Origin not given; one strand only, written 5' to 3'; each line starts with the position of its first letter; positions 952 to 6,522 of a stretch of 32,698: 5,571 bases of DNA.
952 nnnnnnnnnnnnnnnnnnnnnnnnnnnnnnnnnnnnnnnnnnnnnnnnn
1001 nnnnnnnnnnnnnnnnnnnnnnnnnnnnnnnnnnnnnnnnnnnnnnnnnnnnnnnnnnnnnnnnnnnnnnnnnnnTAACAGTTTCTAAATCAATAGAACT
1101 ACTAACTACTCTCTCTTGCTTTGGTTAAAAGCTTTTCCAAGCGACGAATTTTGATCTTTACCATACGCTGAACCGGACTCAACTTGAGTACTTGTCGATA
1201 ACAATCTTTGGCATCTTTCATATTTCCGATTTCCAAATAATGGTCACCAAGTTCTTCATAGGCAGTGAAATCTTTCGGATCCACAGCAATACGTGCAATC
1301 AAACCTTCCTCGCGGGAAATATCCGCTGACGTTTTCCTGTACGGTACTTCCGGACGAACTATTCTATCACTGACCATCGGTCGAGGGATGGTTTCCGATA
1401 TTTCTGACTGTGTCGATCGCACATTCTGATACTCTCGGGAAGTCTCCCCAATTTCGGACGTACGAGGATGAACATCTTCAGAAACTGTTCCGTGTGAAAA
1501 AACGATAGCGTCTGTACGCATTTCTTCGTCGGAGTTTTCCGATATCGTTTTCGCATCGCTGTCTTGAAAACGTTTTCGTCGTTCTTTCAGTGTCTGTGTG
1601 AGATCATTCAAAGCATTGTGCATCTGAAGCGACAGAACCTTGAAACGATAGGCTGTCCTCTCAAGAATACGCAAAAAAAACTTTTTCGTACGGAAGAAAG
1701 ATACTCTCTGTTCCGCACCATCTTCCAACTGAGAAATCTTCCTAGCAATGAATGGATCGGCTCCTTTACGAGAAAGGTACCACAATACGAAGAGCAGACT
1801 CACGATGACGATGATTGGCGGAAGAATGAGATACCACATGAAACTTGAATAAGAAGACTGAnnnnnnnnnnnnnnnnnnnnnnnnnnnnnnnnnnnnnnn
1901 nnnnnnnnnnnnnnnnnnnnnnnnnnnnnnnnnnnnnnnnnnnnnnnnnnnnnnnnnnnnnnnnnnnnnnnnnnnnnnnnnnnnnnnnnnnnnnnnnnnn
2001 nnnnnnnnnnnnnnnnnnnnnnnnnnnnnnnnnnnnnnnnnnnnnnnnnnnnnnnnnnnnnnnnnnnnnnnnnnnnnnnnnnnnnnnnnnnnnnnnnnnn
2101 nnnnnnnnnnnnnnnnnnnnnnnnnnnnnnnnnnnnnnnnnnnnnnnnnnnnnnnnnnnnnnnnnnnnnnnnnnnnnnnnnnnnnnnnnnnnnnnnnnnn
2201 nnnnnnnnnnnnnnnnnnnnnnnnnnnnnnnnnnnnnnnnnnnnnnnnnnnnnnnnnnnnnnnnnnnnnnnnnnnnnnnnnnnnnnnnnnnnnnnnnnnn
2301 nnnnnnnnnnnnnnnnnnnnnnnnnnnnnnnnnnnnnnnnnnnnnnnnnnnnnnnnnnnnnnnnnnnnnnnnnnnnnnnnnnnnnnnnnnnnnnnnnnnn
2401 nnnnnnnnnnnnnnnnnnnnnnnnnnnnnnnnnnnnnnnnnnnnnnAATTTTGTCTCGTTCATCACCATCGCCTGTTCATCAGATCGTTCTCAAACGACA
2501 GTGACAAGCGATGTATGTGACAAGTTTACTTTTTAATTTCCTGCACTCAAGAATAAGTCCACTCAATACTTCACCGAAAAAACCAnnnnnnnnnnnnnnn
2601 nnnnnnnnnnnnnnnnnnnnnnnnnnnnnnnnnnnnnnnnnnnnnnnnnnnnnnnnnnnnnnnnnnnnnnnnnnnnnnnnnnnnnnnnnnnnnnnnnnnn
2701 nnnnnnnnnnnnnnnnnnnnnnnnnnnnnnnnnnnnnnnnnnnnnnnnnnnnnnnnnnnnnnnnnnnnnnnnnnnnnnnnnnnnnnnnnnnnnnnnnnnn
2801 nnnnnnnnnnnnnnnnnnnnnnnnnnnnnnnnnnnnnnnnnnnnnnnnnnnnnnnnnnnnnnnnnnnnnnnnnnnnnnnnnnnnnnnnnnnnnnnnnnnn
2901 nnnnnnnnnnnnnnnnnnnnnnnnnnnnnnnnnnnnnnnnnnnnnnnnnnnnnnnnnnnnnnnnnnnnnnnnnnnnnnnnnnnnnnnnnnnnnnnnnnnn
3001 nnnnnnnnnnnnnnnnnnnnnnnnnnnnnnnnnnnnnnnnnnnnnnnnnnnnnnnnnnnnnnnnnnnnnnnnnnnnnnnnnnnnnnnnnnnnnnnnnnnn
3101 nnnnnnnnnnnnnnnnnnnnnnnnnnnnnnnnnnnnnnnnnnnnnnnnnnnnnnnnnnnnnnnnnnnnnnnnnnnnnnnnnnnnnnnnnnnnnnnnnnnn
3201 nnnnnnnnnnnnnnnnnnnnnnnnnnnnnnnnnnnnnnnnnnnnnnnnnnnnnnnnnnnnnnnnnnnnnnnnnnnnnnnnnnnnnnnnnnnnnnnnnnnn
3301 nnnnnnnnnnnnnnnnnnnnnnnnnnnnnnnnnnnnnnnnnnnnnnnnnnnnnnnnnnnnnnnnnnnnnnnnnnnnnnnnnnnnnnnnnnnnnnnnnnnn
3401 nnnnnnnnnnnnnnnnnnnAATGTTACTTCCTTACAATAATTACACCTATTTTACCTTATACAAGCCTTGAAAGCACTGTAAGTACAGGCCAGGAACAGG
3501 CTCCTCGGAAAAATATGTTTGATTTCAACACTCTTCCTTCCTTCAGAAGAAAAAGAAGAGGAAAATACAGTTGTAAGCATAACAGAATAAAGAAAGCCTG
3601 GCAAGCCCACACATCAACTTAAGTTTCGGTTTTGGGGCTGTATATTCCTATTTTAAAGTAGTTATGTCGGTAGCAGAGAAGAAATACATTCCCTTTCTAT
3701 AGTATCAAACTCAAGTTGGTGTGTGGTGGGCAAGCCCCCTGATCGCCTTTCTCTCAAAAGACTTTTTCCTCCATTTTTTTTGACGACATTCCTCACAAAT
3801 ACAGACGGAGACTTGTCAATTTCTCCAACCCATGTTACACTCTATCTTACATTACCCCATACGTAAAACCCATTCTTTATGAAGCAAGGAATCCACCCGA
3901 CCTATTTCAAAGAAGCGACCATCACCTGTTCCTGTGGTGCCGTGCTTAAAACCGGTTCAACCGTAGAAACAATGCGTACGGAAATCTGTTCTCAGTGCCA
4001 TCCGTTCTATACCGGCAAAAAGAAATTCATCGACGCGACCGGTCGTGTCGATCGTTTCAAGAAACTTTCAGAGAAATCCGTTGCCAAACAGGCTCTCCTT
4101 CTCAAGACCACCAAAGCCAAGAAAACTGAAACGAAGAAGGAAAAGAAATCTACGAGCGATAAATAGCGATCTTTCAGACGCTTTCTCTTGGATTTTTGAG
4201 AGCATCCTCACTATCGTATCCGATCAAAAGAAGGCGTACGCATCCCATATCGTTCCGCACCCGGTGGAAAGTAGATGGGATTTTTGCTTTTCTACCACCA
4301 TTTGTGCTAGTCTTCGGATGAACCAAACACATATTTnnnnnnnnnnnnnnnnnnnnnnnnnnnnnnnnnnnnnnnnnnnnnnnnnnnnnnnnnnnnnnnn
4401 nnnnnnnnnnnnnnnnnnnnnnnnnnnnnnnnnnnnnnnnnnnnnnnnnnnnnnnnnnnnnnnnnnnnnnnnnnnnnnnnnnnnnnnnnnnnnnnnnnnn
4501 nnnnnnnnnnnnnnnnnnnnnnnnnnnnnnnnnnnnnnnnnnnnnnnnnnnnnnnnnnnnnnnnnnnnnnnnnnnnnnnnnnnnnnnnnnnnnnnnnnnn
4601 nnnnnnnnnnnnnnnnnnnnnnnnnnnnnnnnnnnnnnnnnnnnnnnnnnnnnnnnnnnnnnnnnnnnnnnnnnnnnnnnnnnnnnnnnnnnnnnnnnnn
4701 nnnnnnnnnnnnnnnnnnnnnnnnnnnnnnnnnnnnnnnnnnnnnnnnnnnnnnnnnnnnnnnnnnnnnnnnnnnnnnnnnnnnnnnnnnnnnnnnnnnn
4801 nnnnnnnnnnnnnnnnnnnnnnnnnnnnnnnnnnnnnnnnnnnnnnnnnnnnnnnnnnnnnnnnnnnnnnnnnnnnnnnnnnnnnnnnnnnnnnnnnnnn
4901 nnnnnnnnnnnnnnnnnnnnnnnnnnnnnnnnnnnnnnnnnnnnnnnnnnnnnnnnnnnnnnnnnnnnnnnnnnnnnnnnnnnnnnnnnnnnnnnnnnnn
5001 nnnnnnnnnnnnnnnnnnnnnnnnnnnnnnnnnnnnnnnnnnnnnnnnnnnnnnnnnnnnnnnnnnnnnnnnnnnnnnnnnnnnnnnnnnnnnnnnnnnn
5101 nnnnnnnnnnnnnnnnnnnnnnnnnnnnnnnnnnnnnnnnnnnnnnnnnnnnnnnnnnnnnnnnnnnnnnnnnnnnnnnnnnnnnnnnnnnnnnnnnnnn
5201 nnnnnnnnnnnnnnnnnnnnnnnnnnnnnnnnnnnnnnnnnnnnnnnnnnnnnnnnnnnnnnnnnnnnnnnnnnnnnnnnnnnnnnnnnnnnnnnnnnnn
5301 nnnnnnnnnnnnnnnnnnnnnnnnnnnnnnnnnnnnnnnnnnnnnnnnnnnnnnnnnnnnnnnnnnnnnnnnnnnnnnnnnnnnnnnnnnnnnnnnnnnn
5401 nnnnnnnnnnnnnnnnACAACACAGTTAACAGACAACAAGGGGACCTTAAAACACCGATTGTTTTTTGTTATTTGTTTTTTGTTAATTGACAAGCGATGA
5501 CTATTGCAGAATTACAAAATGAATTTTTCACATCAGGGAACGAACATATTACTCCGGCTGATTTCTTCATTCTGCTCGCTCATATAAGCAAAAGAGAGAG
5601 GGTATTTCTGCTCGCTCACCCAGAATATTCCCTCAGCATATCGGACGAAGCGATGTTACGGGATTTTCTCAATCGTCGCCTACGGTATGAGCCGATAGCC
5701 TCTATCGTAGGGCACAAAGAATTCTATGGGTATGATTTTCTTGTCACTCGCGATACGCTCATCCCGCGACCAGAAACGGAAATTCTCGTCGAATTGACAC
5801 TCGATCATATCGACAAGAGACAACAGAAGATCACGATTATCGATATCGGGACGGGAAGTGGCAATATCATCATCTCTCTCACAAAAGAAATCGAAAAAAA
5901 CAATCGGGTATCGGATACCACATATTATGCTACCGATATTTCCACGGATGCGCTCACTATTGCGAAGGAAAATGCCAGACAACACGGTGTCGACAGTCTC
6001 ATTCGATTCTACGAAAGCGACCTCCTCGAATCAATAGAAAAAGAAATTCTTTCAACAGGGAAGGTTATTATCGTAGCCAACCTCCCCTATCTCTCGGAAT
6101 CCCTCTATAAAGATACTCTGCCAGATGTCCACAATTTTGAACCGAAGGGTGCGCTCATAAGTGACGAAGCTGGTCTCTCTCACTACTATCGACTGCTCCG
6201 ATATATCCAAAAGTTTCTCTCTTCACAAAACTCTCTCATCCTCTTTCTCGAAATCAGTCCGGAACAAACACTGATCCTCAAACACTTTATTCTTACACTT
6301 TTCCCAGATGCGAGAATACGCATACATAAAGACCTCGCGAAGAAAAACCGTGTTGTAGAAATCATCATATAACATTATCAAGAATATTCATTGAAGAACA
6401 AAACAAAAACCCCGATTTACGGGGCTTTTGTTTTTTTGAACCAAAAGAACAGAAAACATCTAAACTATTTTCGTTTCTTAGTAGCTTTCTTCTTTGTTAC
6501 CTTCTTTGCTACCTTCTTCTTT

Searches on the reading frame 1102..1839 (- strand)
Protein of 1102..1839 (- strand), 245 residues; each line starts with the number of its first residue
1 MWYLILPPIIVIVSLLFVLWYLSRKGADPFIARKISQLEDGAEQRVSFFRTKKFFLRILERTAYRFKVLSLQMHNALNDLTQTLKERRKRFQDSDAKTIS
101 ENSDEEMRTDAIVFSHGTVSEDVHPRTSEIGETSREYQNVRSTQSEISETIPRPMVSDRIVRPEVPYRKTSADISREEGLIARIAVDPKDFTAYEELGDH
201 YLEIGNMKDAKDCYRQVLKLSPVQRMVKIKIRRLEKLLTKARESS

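Call 50: search_protein_families(library=pfam, proteins=[window:1102-1839:-])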
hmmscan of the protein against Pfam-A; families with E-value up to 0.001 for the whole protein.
window:1102-1839:- (245 aa): 3 families
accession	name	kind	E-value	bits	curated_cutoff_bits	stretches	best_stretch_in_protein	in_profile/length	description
PF07719.23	TPR_2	-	0.00015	22.1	27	1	193-222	3-32/34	Tetratricopeptide repeat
PF13181.12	TPR_8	-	0.00021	21.6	25.7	1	193-222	3-32/34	Tetratricopeptide repeat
PF00515.34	TPR_1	-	0.00037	20.6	27.8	1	193-222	3-32/34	Tetratricopeptide repeat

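Call 57: find_encoding_contigs(protein=window:1102-1839:-, flank=4000, max_places=10)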
Protein window:1102-1839:- (245 aa): 23 contigs read that carry it; 10 places shown.
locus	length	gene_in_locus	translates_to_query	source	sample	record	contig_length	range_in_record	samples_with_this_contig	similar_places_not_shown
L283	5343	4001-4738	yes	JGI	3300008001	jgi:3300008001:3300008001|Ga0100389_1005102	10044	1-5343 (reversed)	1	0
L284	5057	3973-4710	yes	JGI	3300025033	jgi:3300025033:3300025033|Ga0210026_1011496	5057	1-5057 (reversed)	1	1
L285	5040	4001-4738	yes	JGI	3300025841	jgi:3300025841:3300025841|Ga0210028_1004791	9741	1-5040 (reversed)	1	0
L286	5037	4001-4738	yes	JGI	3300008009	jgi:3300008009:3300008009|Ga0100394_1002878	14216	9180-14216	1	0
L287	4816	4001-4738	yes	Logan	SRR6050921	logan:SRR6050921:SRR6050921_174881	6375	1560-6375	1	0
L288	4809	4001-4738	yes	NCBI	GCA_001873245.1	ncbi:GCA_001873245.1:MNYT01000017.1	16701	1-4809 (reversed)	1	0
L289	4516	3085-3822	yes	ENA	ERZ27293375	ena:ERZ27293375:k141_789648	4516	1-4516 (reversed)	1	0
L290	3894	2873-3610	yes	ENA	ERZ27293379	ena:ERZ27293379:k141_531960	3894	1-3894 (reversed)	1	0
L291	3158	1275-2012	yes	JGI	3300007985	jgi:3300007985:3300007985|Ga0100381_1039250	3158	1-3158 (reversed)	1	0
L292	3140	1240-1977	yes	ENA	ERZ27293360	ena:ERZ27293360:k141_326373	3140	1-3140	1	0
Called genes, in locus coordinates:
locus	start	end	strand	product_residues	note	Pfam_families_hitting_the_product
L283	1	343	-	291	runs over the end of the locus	PF17827:PrmC_N, PF02384:N6_Mtase (weak), PF01170:UPF0020 (weak), PF05175:MTS, PF06325:PrmA (weak), PF13847:Methyltransf_31, PF13649:Methyltransf_25 (weak)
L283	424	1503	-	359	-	PF03462:PCRF, PF00472:RF-1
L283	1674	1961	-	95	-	PF01197:Ribosomal_L31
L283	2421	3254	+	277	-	PF00318:Ribosomal_S2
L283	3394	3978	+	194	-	PF00889:EF_TS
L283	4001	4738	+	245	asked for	-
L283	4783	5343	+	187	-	?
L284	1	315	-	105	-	?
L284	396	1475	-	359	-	PF03462:PCRF, PF00472:RF-1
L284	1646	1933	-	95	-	PF01197:Ribosomal_L31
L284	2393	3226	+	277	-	PF00318:Ribosomal_S2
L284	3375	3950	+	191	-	PF00889:EF_TS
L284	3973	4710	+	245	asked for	-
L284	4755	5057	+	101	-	?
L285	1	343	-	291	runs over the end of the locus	PF17827:PrmC_N, PF02384:N6_Mtase, PF01170:UPF0020 (weak), PF05175:MTS, PF06325:PrmA (weak), PF13847:Methyltransf_31, PF13649:Methyltransf_25 (weak)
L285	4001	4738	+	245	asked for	-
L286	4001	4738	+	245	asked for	-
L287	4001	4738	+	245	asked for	-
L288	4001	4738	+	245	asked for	-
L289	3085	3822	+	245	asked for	-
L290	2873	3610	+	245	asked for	-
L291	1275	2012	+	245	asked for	-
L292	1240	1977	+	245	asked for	-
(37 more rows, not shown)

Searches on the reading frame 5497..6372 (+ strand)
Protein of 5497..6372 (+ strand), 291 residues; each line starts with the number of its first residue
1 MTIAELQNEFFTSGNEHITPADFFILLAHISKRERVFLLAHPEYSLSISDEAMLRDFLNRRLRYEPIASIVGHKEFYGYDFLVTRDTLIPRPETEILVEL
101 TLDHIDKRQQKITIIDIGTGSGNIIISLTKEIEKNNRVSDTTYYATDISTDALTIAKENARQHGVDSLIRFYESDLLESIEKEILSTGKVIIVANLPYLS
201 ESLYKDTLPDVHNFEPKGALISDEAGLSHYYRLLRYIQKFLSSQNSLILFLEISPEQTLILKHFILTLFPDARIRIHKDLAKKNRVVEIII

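Call 50: search_protein_families(library=pfam, proteins=[window:5497-6372:+])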
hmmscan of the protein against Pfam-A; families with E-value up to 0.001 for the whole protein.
window:5497-6372:+ (291 aa): 11 families
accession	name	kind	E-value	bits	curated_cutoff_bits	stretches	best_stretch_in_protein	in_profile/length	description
PF13847.12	Methyltransf_31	-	1.9e-09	37.8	27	1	111-187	4-72/145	Methyltransferase domain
PF05175.20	MTS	-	2.5e-08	34.2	23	1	100-185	22-99/170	Methyltransferase small domain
PF17827.6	PrmC_N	-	3.3e-08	34.4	23.4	1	20-72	19-71/71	PrmC N-terminal domain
PF02384.22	N6_Mtase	-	1.7e-07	31.4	20.4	1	92-218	33-154/311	N-6 DNA Methylase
PF01170.24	UPF0020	-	9.5e-07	29.1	22.3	1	122-200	64-133/197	RMKL-like, methyltransferase domain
PF13649.12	Methyltransf_25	-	1.9e-06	28.9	27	1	114-209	1-87/97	Methyltransferase domain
PF06325.19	PrmA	-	1.1e-05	25.5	22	1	102-196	155-234/296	Ribosomal protein L11 methyltransferase (PrmA)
PF08242.18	Methyltransf_12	-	6.5e-05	24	30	1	115-175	1-57/98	Methyltransferase domain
PF10017.15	Methyltransf_33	-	8.3e-05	22.2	23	1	91-162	43-110/304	Histidine-specific methyltransferase, SAM-dependent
PF12847.13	Methyltransf_18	-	0.00017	22.1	27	1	110-185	14-83/151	Methyltransferase domain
PF01209.24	Ubie_methyltran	-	0.00035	20.4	20.1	1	106-174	43-105/233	ubiE/COQ5 methyltransferase family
